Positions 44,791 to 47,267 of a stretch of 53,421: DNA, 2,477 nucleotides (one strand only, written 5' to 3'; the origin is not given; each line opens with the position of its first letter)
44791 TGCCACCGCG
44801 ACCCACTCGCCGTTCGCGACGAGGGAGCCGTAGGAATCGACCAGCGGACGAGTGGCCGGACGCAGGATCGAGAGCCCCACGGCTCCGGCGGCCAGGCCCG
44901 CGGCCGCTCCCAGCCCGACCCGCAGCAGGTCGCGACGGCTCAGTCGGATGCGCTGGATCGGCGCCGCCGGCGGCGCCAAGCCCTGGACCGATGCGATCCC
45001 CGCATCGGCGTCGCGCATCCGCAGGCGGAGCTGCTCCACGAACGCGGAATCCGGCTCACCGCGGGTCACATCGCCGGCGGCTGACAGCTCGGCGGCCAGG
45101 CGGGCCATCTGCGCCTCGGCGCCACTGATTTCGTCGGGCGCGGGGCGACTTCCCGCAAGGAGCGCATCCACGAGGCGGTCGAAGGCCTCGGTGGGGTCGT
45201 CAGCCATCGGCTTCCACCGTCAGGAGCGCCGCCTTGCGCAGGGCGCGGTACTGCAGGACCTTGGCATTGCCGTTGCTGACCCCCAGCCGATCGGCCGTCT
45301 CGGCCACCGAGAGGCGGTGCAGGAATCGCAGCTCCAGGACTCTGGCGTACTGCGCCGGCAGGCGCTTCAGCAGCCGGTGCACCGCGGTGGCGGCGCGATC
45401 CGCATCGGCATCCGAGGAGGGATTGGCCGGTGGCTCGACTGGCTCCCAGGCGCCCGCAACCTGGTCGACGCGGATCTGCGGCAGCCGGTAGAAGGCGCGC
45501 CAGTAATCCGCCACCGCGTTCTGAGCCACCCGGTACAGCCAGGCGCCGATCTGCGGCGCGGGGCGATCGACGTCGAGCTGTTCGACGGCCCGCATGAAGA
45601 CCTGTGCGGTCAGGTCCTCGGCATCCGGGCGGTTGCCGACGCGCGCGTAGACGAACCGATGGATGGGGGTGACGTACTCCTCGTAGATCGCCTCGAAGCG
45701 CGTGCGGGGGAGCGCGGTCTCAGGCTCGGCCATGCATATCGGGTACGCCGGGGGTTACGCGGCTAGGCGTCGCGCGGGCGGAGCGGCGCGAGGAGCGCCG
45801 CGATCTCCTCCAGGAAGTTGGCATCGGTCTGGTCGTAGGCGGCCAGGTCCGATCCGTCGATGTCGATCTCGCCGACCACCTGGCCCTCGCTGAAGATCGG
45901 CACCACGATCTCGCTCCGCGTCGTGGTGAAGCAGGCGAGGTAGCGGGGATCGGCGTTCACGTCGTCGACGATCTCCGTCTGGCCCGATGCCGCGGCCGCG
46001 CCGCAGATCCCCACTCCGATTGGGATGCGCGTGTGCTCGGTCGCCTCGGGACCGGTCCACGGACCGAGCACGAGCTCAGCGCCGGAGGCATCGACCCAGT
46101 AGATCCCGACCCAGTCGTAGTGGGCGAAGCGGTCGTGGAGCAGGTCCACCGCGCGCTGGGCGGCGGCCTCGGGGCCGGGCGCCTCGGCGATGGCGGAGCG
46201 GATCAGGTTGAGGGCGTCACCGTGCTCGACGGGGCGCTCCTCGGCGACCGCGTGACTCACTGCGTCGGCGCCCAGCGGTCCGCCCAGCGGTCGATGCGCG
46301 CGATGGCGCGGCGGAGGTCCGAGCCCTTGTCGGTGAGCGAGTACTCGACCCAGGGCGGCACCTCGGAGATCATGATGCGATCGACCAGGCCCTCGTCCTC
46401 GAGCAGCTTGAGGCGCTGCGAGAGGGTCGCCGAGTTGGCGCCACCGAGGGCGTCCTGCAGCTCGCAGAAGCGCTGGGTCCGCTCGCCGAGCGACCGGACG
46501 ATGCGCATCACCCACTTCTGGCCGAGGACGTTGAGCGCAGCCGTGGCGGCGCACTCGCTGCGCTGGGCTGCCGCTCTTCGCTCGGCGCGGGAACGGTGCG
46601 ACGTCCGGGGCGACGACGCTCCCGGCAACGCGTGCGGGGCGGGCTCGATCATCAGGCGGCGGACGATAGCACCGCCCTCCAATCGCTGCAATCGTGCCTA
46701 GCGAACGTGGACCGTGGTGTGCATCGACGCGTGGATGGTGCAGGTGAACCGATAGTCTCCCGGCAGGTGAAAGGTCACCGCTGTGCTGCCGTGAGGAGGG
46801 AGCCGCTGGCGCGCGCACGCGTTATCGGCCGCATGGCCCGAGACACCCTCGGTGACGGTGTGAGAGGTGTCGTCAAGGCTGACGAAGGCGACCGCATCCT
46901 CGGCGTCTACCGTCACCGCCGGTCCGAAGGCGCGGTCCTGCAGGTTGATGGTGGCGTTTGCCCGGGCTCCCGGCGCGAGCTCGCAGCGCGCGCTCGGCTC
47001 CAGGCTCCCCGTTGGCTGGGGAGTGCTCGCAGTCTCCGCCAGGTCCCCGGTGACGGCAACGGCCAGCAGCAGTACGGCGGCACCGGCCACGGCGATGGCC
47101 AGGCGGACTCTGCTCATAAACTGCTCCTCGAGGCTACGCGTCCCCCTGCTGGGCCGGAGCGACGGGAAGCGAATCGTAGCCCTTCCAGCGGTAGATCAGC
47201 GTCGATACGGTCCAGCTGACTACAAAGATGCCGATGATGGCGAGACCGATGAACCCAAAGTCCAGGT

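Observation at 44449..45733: ECF sigma factor coupled to an anti-sigma-like protein whose sensor is a Tat-exported Rieske cluster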

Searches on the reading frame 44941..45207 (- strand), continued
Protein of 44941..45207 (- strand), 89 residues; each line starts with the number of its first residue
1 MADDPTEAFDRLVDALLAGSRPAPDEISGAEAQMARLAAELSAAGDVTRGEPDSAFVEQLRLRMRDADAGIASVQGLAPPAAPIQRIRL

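Call 65: search_protein_families(library=ncbifam, proteins=[L084:4625-5164:-, L084:3684-4628:-, L084:3295-3687:-, L084:5408-6004:+], max_evalue=0.001)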
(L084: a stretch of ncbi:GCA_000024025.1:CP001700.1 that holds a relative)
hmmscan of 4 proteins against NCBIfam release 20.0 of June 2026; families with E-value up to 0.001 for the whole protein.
L084:4625-5164:- (179 aa): 4 families
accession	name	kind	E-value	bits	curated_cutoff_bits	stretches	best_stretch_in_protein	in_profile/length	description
TIGR02657.1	amicyanin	equivalog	1.3e-16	60.7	110.2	1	103-177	5-82/83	amicyanin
TIGR03102.1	halo_cynanin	subfamily_domain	1.4e-13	50.9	93.8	1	98-169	31-104/115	halocyanin domain-containing protein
TIGR02656.1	cyanin_plasto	equivalog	1.6e-08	34.8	87.85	1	104-169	12-88/99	plastocyanin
TIGR02375.1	pseudoazurin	equivalog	8.2e-05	22.3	109.85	1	104-172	10-79/116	pseudoazurin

L084:3684-4628:- (314 aa): 2 families
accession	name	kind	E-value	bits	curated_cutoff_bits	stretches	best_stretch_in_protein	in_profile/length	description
NF008359.0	PRK11148.1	equivalog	1.9e-09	37.4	225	1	50-252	8-210/275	3',5'-cyclic-AMP phosphodiesterase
NF050112.1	PhdiestSpdARhizob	equivalog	6.6e-08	32.5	400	1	76-259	21-210/264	2', 3'cyclic nucleotide phosphodiesterase SpdA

L084:3295-3687:- (130 aa): 0 families

L084:5408-6004:+ (198 aa): 56 families (the best 25 are shown)
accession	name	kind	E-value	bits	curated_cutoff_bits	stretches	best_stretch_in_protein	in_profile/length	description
TIGR02952.1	Sig70_famx2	equivalog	1.1e-19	71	206.45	1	38-187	15-165/170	ECF subfamily RNA polymerase sigma factor, BldN family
TIGR02983.1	SigE-fam_strep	subfamily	7.9e-16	58.4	141.55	1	36-187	8-153/162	SigE family RNA polymerase sigma factor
TIGR02937.1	sigma70-ECF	superfamily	2e-15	56.8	42.9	1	36-187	3-160/165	sigma-70 family RNA polymerase sigma factor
TIGR02950.1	SigM_subfam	subfamily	1.7e-14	54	147.95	1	37-187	3-153/159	RNA polymerase sigma factor, SigM family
NF007229.0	PRK09647.1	equivalog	4e-13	49.2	265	1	27-184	37-194/220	RNA polymerase sigma factor SigE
NF058625.1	sigma_PG0214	equivalog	6.9e-13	48.7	130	1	45-184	15-153/170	GFO_1088 family ECF-type sigma factor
NF007227.0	PRK09645.1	subfamily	2.9e-12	46.8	202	1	37-187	16-165/177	sigma-70 family RNA polymerase sigma factor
TIGR02989.1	Sig-70_gvs1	subfamily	3.8e-12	46.4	124.55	1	45-185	12-151/158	RNA polymerase sigma-70 factor, Rhodopirellula/Verrucomicrobium family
TIGR02985.1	Sig70_bacteroi1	subfamily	1e-11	45.3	126.4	1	36-186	3-156/162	RNA polymerase sigma-70 factor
NF007230.0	PRK09648.1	subfamily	2.8e-11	43.5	209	1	56-187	52-184/195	RNA polymerase sigma factor ShbA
NF009172.0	PRK12519.1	subfamily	6.2e-11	42.2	222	1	44-187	39-184/194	RNA polymerase sigma factor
NF009166.1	PRK12513.1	equivalog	9.7e-11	41.7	206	1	36-178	24-172/193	RNA polymerase sigma factor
NF009188.0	PRK12536.1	subfamily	5.8e-10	39.4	250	1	58-188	55-182/190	RNA polymerase sigma factor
NF007217.0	PRK09639.1-1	equivalog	5.8e-10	39.2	239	1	37-186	6-159/194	RNA polymerase sigma factor SigX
TIGR02959.1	SigZ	equivalog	7.2e-10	39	168.65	1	49-180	10-136/170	RNA polymerase sigma factor SigZ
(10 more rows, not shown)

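Call 89: search_protein_families(library=pfam, proteins=[L128:982-3183:+, L128:4830-5918:+, L128:5949-6659:+, L128:6650-8239:+, L126:39-905:+, L126:2551-3393:-, L126:3510-4415:-, L126:4479-5387:-], max_evalue=0.001)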
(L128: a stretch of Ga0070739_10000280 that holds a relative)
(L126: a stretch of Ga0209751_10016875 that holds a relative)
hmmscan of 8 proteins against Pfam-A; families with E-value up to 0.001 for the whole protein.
L128:982-3183:+ (733 aa): 2 families
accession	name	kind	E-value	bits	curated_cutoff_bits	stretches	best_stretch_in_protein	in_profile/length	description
PF00150.24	Cellulase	-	8.2e-08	32.5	23.5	1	389-569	11-183/272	Cellulase (glycosyl hydrolase family 5)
PF00331.26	Glyco_hydro_10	-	0.00041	20.1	22.1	0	429-548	52-165/311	Glycosyl hydrolase family 10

L128:4830-5918:+ (362 aa): 2 families
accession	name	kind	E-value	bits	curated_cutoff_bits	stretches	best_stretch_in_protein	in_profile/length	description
PF00005.33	ABC_tran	-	6.7e-31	108.1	25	1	63-205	2-136/137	ABC transporter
PF13304.12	AAA_21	-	7.6e-10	39.8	27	1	174-237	234-300/304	AAA domain, putative AbiEii toxin, Type IV TA system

L128:5949-6659:+ (236 aa): 5 families
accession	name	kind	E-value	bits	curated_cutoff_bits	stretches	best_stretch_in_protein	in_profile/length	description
PF12679.13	ABC2_membrane_2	-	2.7e-13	50.3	27.2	1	55-229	74-274/283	ABC-2 family transporter protein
PF01061.29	ABC2_membrane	-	3.7e-12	46.7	26.9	1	3-177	2-178/211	ABC-2 type transporter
PF12698.13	ABC2_membrane_3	-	4.3e-09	36.4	31.6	1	53-174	166-284/347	ABC-2 family transporter protein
PF12730.13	ABC2_membrane_4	-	2.7e-08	34.5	27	1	56-170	57-177/179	ABC-2 family transporter protein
PF13346.12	ABC2_membrane_5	-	1.1e-07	32.1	25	1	34-231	21-198/205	ABC-2 family transporter protein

L128:6650-8239:+ (529 aa): 3 families
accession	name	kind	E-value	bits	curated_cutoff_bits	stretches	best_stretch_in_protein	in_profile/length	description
PF09822.16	ABC_transp_aux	-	1.2e-32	113.8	34.7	1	214-472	1-288/288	ABC-type uncharacterized transport system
PF23357.1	DUF7088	-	4.7e-14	52.9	27.8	1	107-190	2-93/105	Domain of unknown function (DUF7088)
PF14258.12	DUF4350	-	0.00013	22.7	30.4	1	233-461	6-170/181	Domain of unknown function (DUF4350)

L126:39-905:+ (288 aa): 2 families
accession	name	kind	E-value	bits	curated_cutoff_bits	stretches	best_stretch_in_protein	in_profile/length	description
PF03575.23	Peptidase_S51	-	2e-20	73.8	23.9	1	76-260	11-203/206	Peptidase family S51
PF07685.20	GATase_3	-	0.00037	20.6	27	1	144-231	30-122/196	CobB/CobQ-like glutamine amidotransferase domain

L126:2551-3393:- (280 aa): 5 families
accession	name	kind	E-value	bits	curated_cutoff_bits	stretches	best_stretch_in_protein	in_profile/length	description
PF00069.31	Pkinase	-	1.9e-44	152.5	31.7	1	36-247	12-209/263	Protein kinase domain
PF07714.23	PK_Tyr_Ser-Thr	-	1.2e-24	87.5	23.1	1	46-245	26-215/258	Protein tyrosine and serine/threonine kinase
PF03109.22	ABC1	-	3.6e-06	26.7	22.9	0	112-184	146-215/244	ABC1 atypical kinase-like domain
PF01636.29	APH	-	4e-05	23.9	23.2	0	141-175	154-188/239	Phosphotransferase enzyme family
PF01163.29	RIO1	-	0.00093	19.3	22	0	111-180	83-148/187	RIO domain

L126:3510-4415:- (301 aa): 1 family
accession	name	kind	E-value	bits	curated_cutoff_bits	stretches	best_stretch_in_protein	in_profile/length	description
PF01557.24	FAA_hydrolase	-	2.9e-49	168.1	23.9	1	82-276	4-214/214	Fumarylacetoacetate (FAA) hydrolase C-terminal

L126:4479-5387:- (302 aa): 1 family
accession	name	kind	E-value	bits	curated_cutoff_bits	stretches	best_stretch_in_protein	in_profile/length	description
PF01557.24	FAA_hydrolase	-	1.1e-52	179.2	23.9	1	81-276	3-214/214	Fumarylacetoacetate (FAA) hydrolase C-terminal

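Call 90: predict_structure(alignment_id=A6)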
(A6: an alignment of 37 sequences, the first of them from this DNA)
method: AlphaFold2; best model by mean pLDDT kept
length: 88 residues; sequences in the alignment: 37
mean_pLDDT: 66.9   pTM: 0.35
mean pLDDT of the five models: 66.9, 63.8, 62.8, 61.4, 58.8
residues with pLDDT >= 90: 0; 70-90: 43; 50-70: 33; < 50: 12
segments of 3 or more residues with pLDDT < 50: 76-80, 82-88
pLDDT, mean of each block of 10 residues (from residue 1): 66 76 63 73 69 78 77 51 46
secondary structure, 60 per line:
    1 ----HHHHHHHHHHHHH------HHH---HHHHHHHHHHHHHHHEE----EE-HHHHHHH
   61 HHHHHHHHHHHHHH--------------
elements in order: H5-17 H30-44 H54-74

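Call 92: fold_search(model_id=the predicted structure, library=pdb)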
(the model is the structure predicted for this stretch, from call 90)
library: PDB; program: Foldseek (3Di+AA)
matches with E <= 10: 16; with E <= 0.001: 0
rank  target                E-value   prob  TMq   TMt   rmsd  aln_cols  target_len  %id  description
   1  8dyd_B                4.0e+00  0.08  0.28  0.23   8.1        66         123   18  Crystal structure of human SDHA-SDHAF2-SDHAF4 assembly intermediate (released 2024-01-10)
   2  8cvy_A                5.5e+00  0.08  0.23  0.04   8.6        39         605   31  Human glycogenin-1 and glycogen synthase-1 complex in the apo mobile state (released 2022-07-13)
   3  6vax_B                5.5e+00  0.06  0.28  0.23   8.1        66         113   18  Crystal structure of human SDHA-SDHAF2 assembly intermediate (released 2020-08-26)
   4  8cvz_C                5.9e+00  0.07  0.22  0.04   8.6        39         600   31  Human glycogenin-1 and glycogen synthase-1 complex in the apo ordered state (released 2022-07-13)
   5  4uqf_A                5.9e+00  0.06  0.20  0.11  10.5        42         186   21  CRYSTAL STRUCTURE OF LISTERIA MONOCYTOGENES GTP CYCLOHYDROLASE I (released 2015-07-01)
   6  6paj_B                6.3e+00  0.08  0.22  0.11   5.5        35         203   23  Structure of the SrrAB Histidine Kinase DHp-CA domain (released 2020-04-22)
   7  7tgh_T5               6.3e+00  0.04  0.24  0.16  15.3        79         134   18  Cryo-EM structure of respiratory super-complex CI+III2 from Tetrahymena thermophila (released 2022-04-06)
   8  7zbn_A                7.1e+00  0.06  0.23  0.04   8.5        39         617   31  Cryo-EM structure of the human GS-GN complex in the inhibited state (released 2022-06-22)
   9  7zbn_B                7.1e+00  0.06  0.23  0.04   8.5        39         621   31  Cryo-EM structure of the human GS-GN complex in the inhibited state (released 2022-06-22)
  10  3c28_A                7.1e+00  0.03  0.22  0.08  13.5        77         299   21  Crystal structure of the product synapse complex (released 2009-02-17)
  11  1pvp_A                7.6e+00  0.04  0.23  0.08  13.6        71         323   18  BASIS FOR A SWITCH IN SUBSTRATE SPECIFICITY: CRYSTAL STRUCTURE OF SELECTED VARIANT OF CRE SITE-SPECIFIC RECOMBINASE, A (released 2004-02-17)
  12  1ma7_A                7.6e+00  0.03  0.22  0.07  13.6        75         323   19  Crystal structure of Cre site-specific recombinase complexed with a mutant DNA substrate, LoxP-A8/T27 (released 2003-07-08)
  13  2hof_A                7.6e+00  0.03  0.20  0.08  12.7        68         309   19  Crystal structure of the pre-cleavage synaptic complex in the cre-loxp site-specific recombination (released 2007-06-26)
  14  8qfd_h                8.6e+00  0.04  0.24  0.18  12.9        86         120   13  UFL1 E3 ligase bound 60S ribosome (released 2024-02-21)
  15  1pvr_A                9.2e+00  0.03  0.23  0.08  13.4        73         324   18  BASIS FOR A SWITCH IN SUBSTRATE SPECIFICITY: CRYSTAL STRUCTURE OF SELECTED VARIANT OF CRE SITE-SPECIFIC RECOMBINASE, L (released 2004-02-17)
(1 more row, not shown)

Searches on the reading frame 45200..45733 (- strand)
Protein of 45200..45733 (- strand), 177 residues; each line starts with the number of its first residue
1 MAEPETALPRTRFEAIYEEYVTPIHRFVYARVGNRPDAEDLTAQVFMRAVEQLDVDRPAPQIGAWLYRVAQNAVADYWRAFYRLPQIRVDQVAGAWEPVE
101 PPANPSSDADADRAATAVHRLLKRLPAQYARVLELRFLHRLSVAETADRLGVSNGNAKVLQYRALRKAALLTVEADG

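Call 3: search_protein_families(library=pfam, proteins=[window:45200-45733:-], max_evalue=0.1)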
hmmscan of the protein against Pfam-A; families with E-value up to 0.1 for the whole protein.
window:45200-45733:- (177 aa): 4 families
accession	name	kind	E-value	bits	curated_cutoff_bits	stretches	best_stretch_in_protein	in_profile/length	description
PF08281.18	Sigma70_r4_2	-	6.8e-12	45.3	25.7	1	117-167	3-53/54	Sigma-70, region 4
PF04542.20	Sigma70_r2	-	2.1e-11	43.9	24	1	16-80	1-67/71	Sigma-70 region 2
PF04545.22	Sigma70_r4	-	1.8e-09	37.4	24.1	1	121-167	1-47/50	Sigma-70, region 4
PF07638.17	Sigma70_ECF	-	8.4e-05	23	21.1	1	115-155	127-166/185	ECF sigma factor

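Call 4: search_protein_families(library=ncbifam, proteins=[window:45200-45733:-], max_evalue=0.1)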
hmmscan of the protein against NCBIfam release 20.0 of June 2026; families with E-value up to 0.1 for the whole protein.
window:45200-45733:- (177 aa): 80 families (the best 25 are shown)
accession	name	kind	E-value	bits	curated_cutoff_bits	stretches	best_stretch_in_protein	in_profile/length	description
TIGR02952.1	Sig70_famx2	equivalog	5.3e-33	114.3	206.45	1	12-167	12-165/170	ECF subfamily RNA polymerase sigma factor, BldN family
TIGR02937.1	sigma70-ECF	superfamily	1.7e-21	76.5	42.9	1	13-167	3-160/165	sigma-70 family RNA polymerase sigma factor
TIGR02950.1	SigM_subfam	subfamily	2.6e-20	72.8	147.95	1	13-166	2-152/159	RNA polymerase sigma factor, SigM family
NF007215.0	PRK09637.1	equivalog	6.1e-19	68.7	212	1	13-158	3-140/181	RNA polymerase sigma factor SigZ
TIGR02959.1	SigZ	equivalog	2.2e-18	66.7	168.65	1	18-159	2-135/170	RNA polymerase sigma factor SigZ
TIGR02985.1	Sig70_bacteroi1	subfamily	7.7e-18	65.2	126.4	1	12-166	2-156/162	RNA polymerase sigma-70 factor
NF009166.1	PRK12513.1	equivalog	3.3e-17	62.8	206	1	12-158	23-172/193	RNA polymerase sigma factor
NF007220.0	PRK09639.1-5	equivalog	5.7e-17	62.1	260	1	11-166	3-158/181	RNA polymerase sigma factor SigX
TIGR02983.1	SigE-fam_strep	subfamily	1.1e-15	58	141.55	1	11-167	6-153/162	SigE family RNA polymerase sigma factor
NF007227.0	PRK09645.1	subfamily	2.2e-15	57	202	1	11-169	13-167/177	sigma-70 family RNA polymerase sigma factor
NF007230.0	PRK09648.1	subfamily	2.9e-15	56.5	209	1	23-167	37-184/195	RNA polymerase sigma factor ShbA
TIGR02989.1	Sig-70_gvs1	subfamily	4.3e-15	56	124.55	1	12-164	2-150/158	RNA polymerase sigma-70 factor, Rhodopirellula/Verrucomicrobium family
NF006930.0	PRK09415.1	subfamily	2.3e-14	53.7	198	1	13-158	18-161/179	RNA polymerase factor sigma C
NF058625.1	sigma_PG0214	equivalog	9.1e-14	51.5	130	1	11-164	4-153/170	GFO_1088 family ECF-type sigma factor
NF007226.0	PRK09644.1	equivalog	1.1e-13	51.6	199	1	13-169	3-154/166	RNA polymerase sigma factor SigM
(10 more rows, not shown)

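Call 66: search_solved_structures(query=window:45200-45733:-, max_evalue=0.00001)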
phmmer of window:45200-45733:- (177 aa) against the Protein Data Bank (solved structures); distinct sequences matched with E-value up to 0.00001: 8.
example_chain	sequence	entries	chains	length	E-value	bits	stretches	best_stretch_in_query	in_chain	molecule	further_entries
6dxo_A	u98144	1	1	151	2.8e-21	79.6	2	12-84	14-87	RNA polymerase ECF-subfamily sigma factor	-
5wuq_A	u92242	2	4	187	2.8e-10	43.8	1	13-164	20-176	ECF RNA polymerase sigma factor SigW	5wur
6dv9_F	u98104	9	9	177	4.1e-09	40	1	12-170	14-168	ECF RNA polymerase sigma factor SigL | RNA polymerase sigma factor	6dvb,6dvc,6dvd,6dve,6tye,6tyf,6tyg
9m9d_F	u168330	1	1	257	1.9e-08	37.8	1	14-163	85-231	ECF RNA polymerase sigma factor SigE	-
9m9e_F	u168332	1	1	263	2e-08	37.7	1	14-163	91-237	ECF RNA polymerase sigma factor SigE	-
9m98_F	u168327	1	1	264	2e-08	37.7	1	14-163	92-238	ECF RNA polymerase sigma factor SigE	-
9isn_F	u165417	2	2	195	2.9e-06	30.7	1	43-170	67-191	ECF sigma factor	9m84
7qh5_A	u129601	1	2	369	8.1e-06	29.3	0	12-87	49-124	RNA polymerase sigma factor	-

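Call 73: search_solved_structures(query=window:45200-45733:-, max_evalue=1e-15, show_alignments=1)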
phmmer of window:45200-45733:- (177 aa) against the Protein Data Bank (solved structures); distinct sequences matched with E-value up to 1e-15: 1.
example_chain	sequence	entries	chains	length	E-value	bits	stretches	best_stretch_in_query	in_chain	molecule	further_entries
6dxo_A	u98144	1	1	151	2.8e-21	79.6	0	12-84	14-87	RNA polymerase ECF-subfamily sigma factor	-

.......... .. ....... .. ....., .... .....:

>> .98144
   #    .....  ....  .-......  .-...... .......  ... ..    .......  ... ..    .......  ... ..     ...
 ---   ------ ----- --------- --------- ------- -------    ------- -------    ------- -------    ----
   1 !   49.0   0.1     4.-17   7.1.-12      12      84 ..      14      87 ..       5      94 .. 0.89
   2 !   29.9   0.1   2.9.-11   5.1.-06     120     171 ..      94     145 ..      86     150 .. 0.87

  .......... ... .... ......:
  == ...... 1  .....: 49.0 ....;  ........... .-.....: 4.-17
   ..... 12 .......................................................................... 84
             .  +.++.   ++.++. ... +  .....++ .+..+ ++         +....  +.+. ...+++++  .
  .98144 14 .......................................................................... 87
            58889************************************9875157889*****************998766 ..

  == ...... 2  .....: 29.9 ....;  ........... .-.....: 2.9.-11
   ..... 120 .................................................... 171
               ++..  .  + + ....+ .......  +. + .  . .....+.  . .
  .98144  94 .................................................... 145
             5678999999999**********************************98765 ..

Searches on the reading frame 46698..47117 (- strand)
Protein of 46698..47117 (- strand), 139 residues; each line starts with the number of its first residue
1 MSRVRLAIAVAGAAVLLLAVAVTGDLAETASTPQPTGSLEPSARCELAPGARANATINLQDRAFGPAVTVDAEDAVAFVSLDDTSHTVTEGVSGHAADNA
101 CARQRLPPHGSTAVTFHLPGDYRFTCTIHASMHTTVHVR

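Call 27: search_protein_families(library=pfam, proteins=[window:46698-47117:-], max_evalue=0.001)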
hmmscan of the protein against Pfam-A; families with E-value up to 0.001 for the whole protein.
window:46698-47117:- (139 aa): 2 families
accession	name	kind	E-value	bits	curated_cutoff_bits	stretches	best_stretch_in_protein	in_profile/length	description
PF00127.26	Copper-bind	-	4.8e-05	24.2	21.2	1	67-138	18-98/99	Copper binding proteins, plastocyanin/azurin family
PF13473.12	Cupredoxin_1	-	0.00053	20.4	27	1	51-136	19-102/104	Cupredoxin-like domain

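Call 65: search_protein_families(library=ncbifam, proteins=[window:46698-47117:-], max_evalue=0.001)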
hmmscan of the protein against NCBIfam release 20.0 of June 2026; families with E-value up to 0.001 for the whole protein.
window:46698-47117:- (139 aa): 1 family
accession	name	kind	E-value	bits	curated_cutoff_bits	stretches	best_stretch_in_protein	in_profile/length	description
TIGR02657.1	amicyanin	equivalog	0.00014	22.2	110.2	1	66-138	11-82/83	amicyanin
